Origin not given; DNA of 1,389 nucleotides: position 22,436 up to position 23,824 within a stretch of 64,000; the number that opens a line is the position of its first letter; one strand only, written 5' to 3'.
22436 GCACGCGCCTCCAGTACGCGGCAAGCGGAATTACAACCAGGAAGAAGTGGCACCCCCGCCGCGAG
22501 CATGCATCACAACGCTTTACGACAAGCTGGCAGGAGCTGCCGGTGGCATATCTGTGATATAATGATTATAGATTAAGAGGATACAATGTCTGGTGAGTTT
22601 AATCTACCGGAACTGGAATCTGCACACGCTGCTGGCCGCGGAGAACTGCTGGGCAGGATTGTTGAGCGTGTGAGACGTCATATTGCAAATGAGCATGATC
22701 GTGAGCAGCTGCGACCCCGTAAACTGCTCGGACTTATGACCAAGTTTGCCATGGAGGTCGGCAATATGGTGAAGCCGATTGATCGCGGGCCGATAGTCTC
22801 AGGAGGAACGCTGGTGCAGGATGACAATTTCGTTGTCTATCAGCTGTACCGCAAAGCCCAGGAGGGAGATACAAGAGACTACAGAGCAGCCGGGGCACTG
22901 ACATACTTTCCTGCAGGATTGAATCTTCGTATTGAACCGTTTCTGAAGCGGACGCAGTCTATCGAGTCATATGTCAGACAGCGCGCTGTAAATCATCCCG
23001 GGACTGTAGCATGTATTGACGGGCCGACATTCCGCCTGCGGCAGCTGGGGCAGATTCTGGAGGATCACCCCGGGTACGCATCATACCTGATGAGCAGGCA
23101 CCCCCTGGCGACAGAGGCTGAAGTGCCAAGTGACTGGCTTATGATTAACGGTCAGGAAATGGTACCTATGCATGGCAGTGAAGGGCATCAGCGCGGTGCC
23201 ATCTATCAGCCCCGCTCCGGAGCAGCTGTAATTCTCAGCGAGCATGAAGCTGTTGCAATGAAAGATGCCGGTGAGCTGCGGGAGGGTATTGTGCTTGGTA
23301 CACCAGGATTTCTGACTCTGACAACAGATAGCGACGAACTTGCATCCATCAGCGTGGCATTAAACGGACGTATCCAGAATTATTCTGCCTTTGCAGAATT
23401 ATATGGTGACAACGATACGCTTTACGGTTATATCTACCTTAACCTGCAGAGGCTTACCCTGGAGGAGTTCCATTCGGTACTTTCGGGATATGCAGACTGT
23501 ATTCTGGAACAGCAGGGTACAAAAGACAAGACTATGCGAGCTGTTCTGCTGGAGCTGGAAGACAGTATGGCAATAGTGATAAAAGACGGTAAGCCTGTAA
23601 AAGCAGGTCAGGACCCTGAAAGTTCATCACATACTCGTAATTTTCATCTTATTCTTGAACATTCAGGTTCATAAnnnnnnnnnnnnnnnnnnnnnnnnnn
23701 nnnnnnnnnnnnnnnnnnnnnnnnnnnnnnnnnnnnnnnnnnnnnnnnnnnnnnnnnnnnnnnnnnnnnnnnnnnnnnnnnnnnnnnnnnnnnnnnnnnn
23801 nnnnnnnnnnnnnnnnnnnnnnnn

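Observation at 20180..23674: SOS cassette lexA-umuD-umuC plus an unknown fourth gene, with a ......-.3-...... inverted repeat over the promoter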

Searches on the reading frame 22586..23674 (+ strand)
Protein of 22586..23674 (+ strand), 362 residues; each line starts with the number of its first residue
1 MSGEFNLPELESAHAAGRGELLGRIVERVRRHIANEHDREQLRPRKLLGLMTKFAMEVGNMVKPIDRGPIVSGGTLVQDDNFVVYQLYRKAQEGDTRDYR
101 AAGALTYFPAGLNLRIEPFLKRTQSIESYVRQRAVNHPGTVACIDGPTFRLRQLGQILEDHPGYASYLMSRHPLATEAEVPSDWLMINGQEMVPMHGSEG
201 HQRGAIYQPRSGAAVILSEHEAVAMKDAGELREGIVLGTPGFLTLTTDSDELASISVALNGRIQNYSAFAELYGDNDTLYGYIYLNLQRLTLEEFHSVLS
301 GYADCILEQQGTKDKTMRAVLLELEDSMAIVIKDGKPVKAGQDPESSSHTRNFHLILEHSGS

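Call 3: search_protein_families(library=pfam, proteins=[window:22586-23674:+], max_evalue=0.01)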
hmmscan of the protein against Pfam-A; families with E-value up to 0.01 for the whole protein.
window:22586-23674:+ (362 aa): 0 families

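Call 9: find_homologous_proteins(query=window:22586-23671:+)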
Query window:22586-23671:+ (362 aa): 1 proteins with E <= 0.001 among 7099 candidates.
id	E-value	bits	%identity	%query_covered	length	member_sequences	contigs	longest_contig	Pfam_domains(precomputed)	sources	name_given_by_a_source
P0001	8.8e-240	813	100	100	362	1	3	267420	-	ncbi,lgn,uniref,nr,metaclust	ncbi:MAG: hypothetical protein TR69_WS6001000184 [candidate division WS6 bacterium OLB20]|uniref:Unc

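Call 22: search_protein_representatives(protein=window:22586-23671:+)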
Query: 362 residues. Proteins with E-value up to 0.001 (for the whole library): 3; up to 1e-10: 2; up to 1e-30: 2. The best 3 are listed.
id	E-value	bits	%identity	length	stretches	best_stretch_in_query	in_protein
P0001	2.8e-240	812.8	100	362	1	1-362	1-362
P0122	5.7e-68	246.1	39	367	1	18-360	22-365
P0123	6.8e-07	45.3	25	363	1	25-355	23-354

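Call 26: predict_structure(protein=window:22586-23671:+)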
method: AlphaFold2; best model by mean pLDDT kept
length: 362 residues; sequences in the alignment: 1
mean_pLDDT: 33.3   pTM: 0.23
mean pLDDT of the five models: 33.3, 30.1, 29.6, 29.3, 28.6
residues with pLDDT >= 90: 0; 70-90: 0; 50-70: 5; < 50: 357
segments of 3 or more residues with pLDDT < 50: 1-296, 304-362
pLDDT, mean of each block of 10 residues (from residue 1): 34 38 45 43 38 41 29 27 30 30 29 25 33 31 30 37 31 26 28 28 29 28 28 26 27 29 34 37 42 50 48 37 32 33 31 35 29
secondary structure, 60 per line:
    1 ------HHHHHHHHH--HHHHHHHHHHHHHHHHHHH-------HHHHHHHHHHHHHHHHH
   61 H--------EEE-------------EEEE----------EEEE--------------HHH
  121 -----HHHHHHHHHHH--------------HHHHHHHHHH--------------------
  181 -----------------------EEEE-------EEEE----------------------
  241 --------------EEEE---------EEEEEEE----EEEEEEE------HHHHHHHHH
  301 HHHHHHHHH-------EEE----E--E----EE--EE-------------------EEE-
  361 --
elements in order: H7-15 H18-36 H44-61 E70-72 E86-89 E100-103 H126-136 H151-160 E204-207 E215-218 E255-258 E268-274 E279-285 H292-309 E317-319 E357-359

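Call 28: find_encoding_contigs(protein=P0122, flank=8000)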
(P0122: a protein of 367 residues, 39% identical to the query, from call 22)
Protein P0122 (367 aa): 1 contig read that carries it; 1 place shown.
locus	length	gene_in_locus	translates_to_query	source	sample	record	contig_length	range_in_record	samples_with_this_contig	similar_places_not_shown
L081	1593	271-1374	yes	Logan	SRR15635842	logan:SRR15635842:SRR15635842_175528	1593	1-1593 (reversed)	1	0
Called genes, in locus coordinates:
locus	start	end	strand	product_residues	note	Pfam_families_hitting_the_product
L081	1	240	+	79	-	?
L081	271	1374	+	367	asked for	-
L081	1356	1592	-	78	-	?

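Call 29: find_encoding_contigs(protein=P0123, flank=8000)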
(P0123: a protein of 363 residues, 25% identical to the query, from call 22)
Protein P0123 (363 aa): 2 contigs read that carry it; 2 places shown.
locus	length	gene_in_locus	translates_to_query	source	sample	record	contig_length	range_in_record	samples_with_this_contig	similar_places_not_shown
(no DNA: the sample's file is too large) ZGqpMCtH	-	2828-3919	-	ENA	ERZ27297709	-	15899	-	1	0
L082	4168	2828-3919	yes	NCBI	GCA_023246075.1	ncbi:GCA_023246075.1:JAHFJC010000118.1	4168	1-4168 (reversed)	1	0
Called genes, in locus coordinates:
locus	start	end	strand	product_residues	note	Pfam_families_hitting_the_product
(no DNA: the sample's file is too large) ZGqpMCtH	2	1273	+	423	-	?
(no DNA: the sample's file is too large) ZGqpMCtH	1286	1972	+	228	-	PF08713:DNA_alkylation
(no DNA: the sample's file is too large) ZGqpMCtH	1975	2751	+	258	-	PF00106:adh_short, PF08659:KR (weak), PF13561:adh_short_C2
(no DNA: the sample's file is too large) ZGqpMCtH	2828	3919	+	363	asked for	-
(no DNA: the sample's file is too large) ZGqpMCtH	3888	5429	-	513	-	PF03853:YjeF_N, PF01256:Carb_kinase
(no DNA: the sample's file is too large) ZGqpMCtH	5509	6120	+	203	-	PF00293:NUDIX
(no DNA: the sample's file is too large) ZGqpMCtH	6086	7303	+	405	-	PF03486:HI0933_like, PF22780:HI0933_like_1st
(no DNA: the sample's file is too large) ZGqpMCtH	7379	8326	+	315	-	-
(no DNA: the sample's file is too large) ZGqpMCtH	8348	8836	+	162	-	-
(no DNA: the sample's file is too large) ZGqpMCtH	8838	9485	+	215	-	PF00149:Metallophos, PF12850:Metallophos_2 (weak)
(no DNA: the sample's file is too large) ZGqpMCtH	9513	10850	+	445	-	PF01546:Peptidase_M20, PF07687:M20_dimer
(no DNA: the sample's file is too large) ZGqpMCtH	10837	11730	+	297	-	PF01040:UbiA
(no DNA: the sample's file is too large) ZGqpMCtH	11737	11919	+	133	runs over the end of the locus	-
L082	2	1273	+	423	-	?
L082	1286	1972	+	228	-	PF08713:DNA_alkylation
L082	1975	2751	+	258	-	PF00106:adh_short, PF08659:KR (weak), PF13561:adh_short_C2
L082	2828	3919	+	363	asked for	-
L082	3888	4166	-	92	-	?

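Call 49: search_solved_structures(query=A3, max_evalue=10)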
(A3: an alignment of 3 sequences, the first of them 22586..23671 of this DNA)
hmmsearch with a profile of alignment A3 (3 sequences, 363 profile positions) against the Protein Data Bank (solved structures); distinct sequences matched with E-value up to 10: 0.

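Call 50: search_protein_families(library=pfam, proteins=[window:22586-23671:+, P0122, P0123], max_evalue=10)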
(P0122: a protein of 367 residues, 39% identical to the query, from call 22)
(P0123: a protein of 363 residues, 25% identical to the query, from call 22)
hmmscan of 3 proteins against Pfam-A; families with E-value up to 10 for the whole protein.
window:22586-23671:+ (362 aa): 0 families

P0122 (367 aa): 0 families

P0123 (363 aa): 0 families

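Call 51: search_protein_families(library=phrogs, proteins=[window:22586-23671:+, P0122, P0123], max_evalue=1)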
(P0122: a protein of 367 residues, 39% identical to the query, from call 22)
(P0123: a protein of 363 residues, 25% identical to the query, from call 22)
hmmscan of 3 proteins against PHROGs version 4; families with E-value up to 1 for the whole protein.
window:22586-23671:+ (362 aa): 3 families
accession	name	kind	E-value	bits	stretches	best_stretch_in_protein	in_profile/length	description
phrog_23787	-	unknown function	0.024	15.9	1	250-335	54-137/153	-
phrog_32987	-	unknown function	0.045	14.9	1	265-340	53-125/208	-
phrog_19218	-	unknown function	0.34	12.3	1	283-316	14-47/78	-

P0122 (367 aa): 2 families
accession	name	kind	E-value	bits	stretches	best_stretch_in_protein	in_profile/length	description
phrog_25233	-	unknown function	0.3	11.2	1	125-171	53-98/297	-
phrog_5406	-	unknown function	0.42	11.1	1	95-157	101-163/240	-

P0123 (363 aa): 0 families

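Call 52: search_protein_families(library=padloc, proteins=[window:22586-23671:+, P0122, P0123], max_evalue=1)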
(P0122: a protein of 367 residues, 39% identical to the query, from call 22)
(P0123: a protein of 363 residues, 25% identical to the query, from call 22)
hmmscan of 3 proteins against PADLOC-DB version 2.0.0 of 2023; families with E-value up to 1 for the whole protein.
window:22586-23671:+ (362 aa): 0 families

P0122 (367 aa): 0 families

P0123 (363 aa): 0 families

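Call 53: find_homologous_proteins(query=A3, max_evalue=0.01)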
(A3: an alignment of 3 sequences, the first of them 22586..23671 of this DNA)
Query A3 (3 sequences) (362 aa, profile of the alignment): 2 proteins with E <= 0.01 among 8000 candidates.
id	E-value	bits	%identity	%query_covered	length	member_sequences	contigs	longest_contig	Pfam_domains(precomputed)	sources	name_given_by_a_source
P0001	3.8e-181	620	100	100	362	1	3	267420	-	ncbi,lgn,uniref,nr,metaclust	ncbi:MAG: hypothetical protein TR69_WS6001000184 [candidate division WS6 bacterium OLB20]|uniref:Unc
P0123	8.1e-148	511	23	72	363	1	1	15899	-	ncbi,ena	-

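Call 60: predict_structure(alignment_id=A3)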
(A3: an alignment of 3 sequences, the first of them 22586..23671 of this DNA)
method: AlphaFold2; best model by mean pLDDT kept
length: 362 residues; sequences in the alignment: 3
mean_pLDDT: 46.3   pTM: 0.47
mean pLDDT of the five models: 46.3, 43.7, 40.9, 34.4, 33.6
residues with pLDDT >= 90: 1; 70-90: 41; 50-70: 104; < 50: 216
segments of 3 or more residues with pLDDT < 50: 1-23, 36-42, 57-92, 94-130, 132-199, 324-362
pLDDT, mean of each block of 10 residues (from residue 1): 29 36 49 48 52 51 33 27 41 39 27 27 37 43 30 35 41 32 35 39 62 67 65 55 83 70 57 73 53 70 63 80 41 29 27 24 25
secondary structure, 60 per line:
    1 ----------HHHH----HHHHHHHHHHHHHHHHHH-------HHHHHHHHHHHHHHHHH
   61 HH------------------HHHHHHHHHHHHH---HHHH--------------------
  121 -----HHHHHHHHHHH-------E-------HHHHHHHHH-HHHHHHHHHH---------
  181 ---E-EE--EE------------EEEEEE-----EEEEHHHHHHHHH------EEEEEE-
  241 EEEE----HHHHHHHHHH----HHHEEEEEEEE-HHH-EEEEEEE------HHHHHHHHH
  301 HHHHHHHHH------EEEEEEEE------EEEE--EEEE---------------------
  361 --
elements in order: H11-14 H19-36 H44-62 H81-93 H97-100 H126-136 H152-160 H162-171 E204-209 E215-218 H219-227 E234-239 E241-244 H249-258 E266-273 E279-285 H292-309 E316-323 E330-333 E336-339
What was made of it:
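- Tried and rejected: AlphaFold gave pLDDT 33 with one sequence and 46 with three (calls 26, 60).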

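Call 65: fold_search(model_id=the predicted structure, library=pdb)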
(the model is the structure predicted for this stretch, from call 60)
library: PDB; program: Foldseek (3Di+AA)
matches with E <= 10: 415; with E <= 0.001: 0
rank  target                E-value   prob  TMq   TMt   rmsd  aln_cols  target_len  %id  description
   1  3bq0_A                6.0e-02  0.69  0.16  0.16  12.3       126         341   10  Pre-insertion binary complex of Dbh DNA polymerase (released 2008-04-08)
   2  4nlg_A                1.3e-01  0.51  0.16  0.17  10.7       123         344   10  Y-family DNA polymerase chimera Dbh-Dpo4(243-245)-Dbh (released 2014-01-22)
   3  9nke_A                1.4e-01  0.47  0.17  0.18  12.9       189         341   10  Dpo4 DNA polymerase (R336A) in complex with DNA containing an 8oxoG template lesion (released 2025-09-24)
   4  4f4z_A                1.7e-01  0.51  0.16  0.17  10.2       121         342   12  Y-family DNA polymerase chimera Dpo4-Dpo4-Dbh (released 2013-01-02)
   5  1k1q_B                1.8e-01  0.41  0.16  0.17  12.5       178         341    9  Crystal Structure of a DinB Family Error Prone DNA Polymerase from Sulfolobus solfataricus (released 2001-10-31)
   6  7yll                  2.2e-01  0.18  0.15  0.16  14.0       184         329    9  Crystal structure of TTEDbh (released 2023-12-06)
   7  2uvr_A                2.7e-01  0.63  0.18  0.19   8.0       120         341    9  Crystal structures of mutant Dpo4 DNA polymerases with 8-oxoG containing DNA template-primer constructs (released 2007-05-08)
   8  4f4z_B                2.8e-01  0.44  0.17  0.18   9.8       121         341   13  Y-family DNA polymerase chimera Dpo4-Dpo4-Dbh (released 2013-01-02)
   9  9bk5_A                2.8e-01  0.25  0.12  0.37   7.0        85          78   14  Structure of LNG binder complex (released 2024-10-09)
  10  4hyk_A                3.0e-01  0.60  0.16  0.17   5.9        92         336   12  Dbh Ternary Complex (substrates partially disordered) (released 2013-01-02)
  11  6jul_A                3.0e-01  0.18  0.15  0.16  14.6       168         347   14  MsDpo4-DNA complex 1 (released 2020-02-19)
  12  6jum_A                3.0e-01  0.15  0.15  0.16  15.3       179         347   13  MsDpo4-DNA complex 2 (released 2020-02-19)
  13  1n48_A                3.2e-01  0.47  0.15  0.16   7.1        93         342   12  Y-family DNA polymerase Dpo4 in complex with DNA containing abasic lesion (released 2004-02-24)
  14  2imw_P                3.2e-01  0.38  0.18  0.18   9.7       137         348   12  Mechanism of Template-Independent Nucleotide Incorporation Catalyzed by a Template-Dependent DNA Polymerase (released 2007-01-16)
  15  3pr4_A                3.3e-01  0.51  0.18  0.19   8.1       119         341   10  Dpo4 Y12A mutant incorporating dADP opposite template dT (released 2011-02-23)
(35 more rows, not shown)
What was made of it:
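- On Y-family polymerase (for ORF4): Foldseek hits have E of 0.06 or more and TM of 0.19 or less, on a model with pLDDT 46 (calls 60, 65).
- The weak Foldseek top hits of the model are Y-family polymerases (call 65). The fold hits have E of 0.06 or more and TM below 0.2, on a model with pLDDT 46 (calls 60, 65).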

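Call 69: fold_search(model_id=the predicted structure, library=viral)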
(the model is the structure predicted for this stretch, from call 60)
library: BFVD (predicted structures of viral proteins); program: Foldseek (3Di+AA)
matches with E <= 10: 460; with E <= 0.001: 0
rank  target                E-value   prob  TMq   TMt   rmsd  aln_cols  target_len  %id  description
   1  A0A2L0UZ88            2.7e-03  0.28  0.14  0.08  28.5       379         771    8  Uncharacterized protein [Agrobacterium phage Atu_ph07]
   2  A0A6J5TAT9            5.6e-02  0.14  0.12  0.13  19.8       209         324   12  Uncharacterized protein [uncultured Caudovirales phage]
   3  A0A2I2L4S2            5.9e-02  0.63  0.15  0.40   6.9        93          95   12  Uncharacterized protein [Orpheovirus IHUMI-LCC2]
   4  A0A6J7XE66            5.9e-02  0.04  0.09  0.05  26.8       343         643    8  Uncharacterized protein [uncultured Caudovirales phage]
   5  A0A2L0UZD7            6.3e-02  0.08  0.14  0.15  25.4       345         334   12  Uncharacterized protein [Agrobacterium phage Atu_ph07]
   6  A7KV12                7.9e-02  0.72  0.16  0.41   6.8       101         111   11  (no name in the UniProt tables at hand)
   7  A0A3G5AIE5            1.4e-01  0.47  0.15  0.23   9.6       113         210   17  Uncharacterized protein [Sylvanvirus sp.]
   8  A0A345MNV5            1.9e-01  0.03  0.09  0.08  30.9       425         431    9  (no name in the UniProt tables at hand)
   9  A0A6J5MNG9            2.0e-01  0.08  0.09  0.08  11.5       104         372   12  Uncharacterized protein [uncultured Caudovirales phage]
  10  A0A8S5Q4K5            2.9e-01  0.03  0.08  0.09  24.9       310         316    9  Uncharacterized protein [Siphoviridae sp. ctQqU1]
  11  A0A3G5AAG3            3.7e-01  0.07  0.13  0.16  15.2       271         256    8  Pyruvate phosphate dikinase PEP/pyruvate-binding protein [Hyperionvirus sp.]
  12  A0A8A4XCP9            3.9e-01  0.16  0.15  0.25   8.4       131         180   12  Structural protein (Fragment) [Arundinax aedon parvoviridae sp.]
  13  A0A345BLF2            3.9e-01  0.13  0.14  0.21  10.6       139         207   14  Uncharacterized protein [Erwinia phage Wellington]
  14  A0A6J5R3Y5            3.9e-01  0.03  0.09  0.12  23.4       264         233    8  Uncharacterized protein [uncultured Caudovirales phage]
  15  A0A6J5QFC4            4.1e-01  0.06  0.09  0.07  11.7       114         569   10  Collagen triple helix repeat [uncultured Caudovirales phage]
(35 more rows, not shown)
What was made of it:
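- Tried and rejected: Foldseek against PDB and BFVD gave nothing significant (calls 65, 69).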

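Call 78: find_encoding_contigs(protein=P0001, flank=4000, max_places=6)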
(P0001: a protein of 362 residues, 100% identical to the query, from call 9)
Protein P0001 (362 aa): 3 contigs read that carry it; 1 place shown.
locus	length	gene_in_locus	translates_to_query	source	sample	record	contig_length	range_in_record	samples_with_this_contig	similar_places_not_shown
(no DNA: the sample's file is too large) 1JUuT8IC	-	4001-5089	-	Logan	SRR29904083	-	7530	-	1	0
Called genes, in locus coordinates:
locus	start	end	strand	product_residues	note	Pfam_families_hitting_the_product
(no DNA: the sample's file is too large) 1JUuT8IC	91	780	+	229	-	PF00873:ACR_tran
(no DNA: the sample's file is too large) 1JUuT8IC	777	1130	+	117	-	PF00873:ACR_tran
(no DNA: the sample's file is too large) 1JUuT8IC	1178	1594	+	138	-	-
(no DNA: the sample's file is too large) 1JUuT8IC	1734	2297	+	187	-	PF00717:Peptidase_S24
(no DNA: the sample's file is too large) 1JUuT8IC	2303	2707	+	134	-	PF00717:Peptidase_S24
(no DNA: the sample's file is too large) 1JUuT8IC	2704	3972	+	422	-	PF00817:IMS, PF11798:IMS_HHH (weak), PF11799:IMS_C, PF13438:DUF4113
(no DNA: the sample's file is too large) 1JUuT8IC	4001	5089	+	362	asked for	-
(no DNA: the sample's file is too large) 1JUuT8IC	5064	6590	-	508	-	PF03853:YjeF_N, PF01256:Carb_kinase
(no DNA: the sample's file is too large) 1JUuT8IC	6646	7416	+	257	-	?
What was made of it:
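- On LexA repressor: It is reproduced in an independent assembly (call 78).
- An independent Logan assembly (run SRR29904083) gives gene calls of the same lengths: 229, 117, 138, 187, 134, 422 and 362 aa (call 78).
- Tried and rejected: I weakened this after the same fragmented gene calls appeared in an independent Logan contig (call 78).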
